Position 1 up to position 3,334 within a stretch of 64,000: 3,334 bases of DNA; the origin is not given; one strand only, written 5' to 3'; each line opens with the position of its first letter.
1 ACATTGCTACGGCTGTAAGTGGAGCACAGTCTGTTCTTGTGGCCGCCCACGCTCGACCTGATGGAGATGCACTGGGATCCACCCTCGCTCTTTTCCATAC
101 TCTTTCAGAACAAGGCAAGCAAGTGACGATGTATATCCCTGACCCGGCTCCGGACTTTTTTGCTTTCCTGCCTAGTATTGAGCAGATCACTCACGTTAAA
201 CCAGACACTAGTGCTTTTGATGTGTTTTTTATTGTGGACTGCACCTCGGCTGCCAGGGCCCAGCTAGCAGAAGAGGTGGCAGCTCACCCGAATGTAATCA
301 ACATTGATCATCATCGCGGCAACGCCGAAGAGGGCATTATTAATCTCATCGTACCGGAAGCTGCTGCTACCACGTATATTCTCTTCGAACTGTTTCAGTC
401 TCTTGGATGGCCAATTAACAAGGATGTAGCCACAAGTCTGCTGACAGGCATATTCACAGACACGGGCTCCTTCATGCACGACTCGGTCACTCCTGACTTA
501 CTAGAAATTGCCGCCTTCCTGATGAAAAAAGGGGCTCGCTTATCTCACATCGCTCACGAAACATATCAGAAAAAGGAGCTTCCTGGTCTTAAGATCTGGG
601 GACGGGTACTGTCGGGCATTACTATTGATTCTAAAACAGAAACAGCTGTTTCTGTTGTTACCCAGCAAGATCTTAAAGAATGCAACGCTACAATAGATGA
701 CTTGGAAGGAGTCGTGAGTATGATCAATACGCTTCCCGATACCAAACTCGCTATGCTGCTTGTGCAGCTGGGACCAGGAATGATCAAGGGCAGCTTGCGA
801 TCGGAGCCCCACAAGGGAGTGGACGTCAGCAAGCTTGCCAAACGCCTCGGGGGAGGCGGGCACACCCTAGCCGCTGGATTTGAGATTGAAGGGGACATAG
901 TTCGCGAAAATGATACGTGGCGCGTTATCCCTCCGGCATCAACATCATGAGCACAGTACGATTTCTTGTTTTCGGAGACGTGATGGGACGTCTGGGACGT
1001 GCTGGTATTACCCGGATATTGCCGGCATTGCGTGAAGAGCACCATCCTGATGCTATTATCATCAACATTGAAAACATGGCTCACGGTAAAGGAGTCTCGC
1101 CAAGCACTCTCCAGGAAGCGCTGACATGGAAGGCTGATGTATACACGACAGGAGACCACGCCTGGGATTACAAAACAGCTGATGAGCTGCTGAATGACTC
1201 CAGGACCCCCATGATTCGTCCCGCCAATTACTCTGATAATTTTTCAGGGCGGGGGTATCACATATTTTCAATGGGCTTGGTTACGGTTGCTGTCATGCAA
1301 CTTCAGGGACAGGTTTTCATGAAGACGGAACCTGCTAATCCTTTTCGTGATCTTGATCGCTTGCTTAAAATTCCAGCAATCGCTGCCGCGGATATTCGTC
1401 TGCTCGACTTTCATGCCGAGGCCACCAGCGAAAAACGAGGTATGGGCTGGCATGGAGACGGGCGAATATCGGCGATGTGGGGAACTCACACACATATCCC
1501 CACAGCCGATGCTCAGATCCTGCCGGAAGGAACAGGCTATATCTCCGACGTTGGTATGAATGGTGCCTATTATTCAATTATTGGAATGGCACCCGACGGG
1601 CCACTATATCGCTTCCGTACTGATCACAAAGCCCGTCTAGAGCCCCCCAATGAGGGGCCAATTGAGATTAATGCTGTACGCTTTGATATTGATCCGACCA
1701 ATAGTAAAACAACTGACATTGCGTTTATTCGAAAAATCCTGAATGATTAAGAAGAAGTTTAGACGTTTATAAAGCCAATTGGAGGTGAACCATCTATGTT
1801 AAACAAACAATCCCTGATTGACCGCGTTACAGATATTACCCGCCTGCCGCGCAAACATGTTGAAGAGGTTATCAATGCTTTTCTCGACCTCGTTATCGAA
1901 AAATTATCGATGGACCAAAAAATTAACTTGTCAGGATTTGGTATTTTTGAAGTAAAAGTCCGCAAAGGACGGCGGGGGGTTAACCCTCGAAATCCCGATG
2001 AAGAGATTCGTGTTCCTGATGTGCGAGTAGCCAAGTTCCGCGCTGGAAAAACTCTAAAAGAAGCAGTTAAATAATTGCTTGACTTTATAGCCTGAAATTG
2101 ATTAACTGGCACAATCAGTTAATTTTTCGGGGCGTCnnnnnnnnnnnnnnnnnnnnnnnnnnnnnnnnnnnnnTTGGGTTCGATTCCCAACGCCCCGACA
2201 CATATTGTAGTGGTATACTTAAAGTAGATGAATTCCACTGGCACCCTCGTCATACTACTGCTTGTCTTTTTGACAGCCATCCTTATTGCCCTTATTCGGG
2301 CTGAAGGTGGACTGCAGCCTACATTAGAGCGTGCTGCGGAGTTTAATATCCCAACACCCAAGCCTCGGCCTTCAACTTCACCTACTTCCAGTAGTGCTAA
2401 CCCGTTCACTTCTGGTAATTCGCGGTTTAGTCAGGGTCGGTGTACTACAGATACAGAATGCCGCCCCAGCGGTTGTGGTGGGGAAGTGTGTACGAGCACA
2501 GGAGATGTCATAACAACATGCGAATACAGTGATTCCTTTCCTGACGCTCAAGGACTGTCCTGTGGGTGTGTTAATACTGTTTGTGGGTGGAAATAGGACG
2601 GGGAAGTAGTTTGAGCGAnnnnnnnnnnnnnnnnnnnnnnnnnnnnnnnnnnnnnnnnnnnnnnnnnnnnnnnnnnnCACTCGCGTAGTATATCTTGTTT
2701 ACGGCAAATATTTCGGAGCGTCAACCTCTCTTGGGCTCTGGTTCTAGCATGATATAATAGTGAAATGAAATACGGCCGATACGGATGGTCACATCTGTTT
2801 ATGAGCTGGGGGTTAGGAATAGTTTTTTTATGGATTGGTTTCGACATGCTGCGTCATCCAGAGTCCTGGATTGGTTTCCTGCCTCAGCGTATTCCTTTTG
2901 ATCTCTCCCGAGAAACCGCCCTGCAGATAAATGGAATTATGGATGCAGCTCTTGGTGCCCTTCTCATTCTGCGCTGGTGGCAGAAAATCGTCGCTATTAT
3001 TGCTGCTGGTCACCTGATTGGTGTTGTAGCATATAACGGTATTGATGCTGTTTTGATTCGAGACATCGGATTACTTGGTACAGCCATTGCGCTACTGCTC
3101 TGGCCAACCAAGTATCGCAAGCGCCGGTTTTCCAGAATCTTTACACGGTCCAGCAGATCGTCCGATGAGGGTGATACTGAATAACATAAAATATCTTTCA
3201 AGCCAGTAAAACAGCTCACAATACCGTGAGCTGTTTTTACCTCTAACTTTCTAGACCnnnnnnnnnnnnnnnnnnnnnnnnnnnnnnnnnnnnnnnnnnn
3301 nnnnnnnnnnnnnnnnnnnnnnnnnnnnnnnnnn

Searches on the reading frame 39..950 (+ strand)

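Call 59: search_protein_families(library=pfam, proteins=[window:39-950:+], max_evalue=0.001)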
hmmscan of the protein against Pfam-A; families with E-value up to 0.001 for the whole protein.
window:39-950:+ (303 aa): 2 families
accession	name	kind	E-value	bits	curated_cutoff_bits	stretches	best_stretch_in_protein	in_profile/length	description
PF01368.27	DHH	-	2.7e-20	73.4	28.1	1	3-138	6-125/125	DHH family, N-terminal domain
PF02272.25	DHHA1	-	1.8e-08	35.2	25.9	1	216-285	12-85/102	DHHA1 domain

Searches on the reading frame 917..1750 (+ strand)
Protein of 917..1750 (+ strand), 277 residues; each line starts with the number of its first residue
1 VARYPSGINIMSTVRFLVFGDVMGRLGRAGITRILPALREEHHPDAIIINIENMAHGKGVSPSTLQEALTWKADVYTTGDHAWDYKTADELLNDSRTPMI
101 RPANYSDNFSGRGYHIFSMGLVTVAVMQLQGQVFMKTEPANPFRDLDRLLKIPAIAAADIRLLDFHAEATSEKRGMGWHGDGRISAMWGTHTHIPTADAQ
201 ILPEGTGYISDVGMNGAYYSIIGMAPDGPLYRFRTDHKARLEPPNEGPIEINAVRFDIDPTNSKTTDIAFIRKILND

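Call 59: search_protein_families(library=pfam, proteins=[window:917-1750:+], max_evalue=0.001)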
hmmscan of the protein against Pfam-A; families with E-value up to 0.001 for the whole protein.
window:917-1750:+ (277 aa): 2 families
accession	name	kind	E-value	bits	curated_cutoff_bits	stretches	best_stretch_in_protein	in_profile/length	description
PF13277.11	YmdB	-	2.2e-82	276.6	27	1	17-269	1-251/253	YmdB-like protein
PF00149.33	Metallophos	-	0.00067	20.6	21.5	1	15-193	2-189/191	Calcineurin-like phosphoesterase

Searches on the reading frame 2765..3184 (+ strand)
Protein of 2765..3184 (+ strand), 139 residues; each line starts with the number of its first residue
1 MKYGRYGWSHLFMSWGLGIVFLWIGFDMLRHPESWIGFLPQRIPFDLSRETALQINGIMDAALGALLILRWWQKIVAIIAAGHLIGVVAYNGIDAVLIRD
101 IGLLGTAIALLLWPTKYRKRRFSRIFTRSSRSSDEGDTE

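Call 59: search_protein_families(library=pfam, proteins=[window:2765-3184:+], max_evalue=0.001)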
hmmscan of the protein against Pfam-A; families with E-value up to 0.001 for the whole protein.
window:2765-3184:+ (139 aa): 1 family
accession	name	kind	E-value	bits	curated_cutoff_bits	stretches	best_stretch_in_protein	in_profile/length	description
PF07291.16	MauE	-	0.0001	23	27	1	9-90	4-86/128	Methylamine utilisation protein MauE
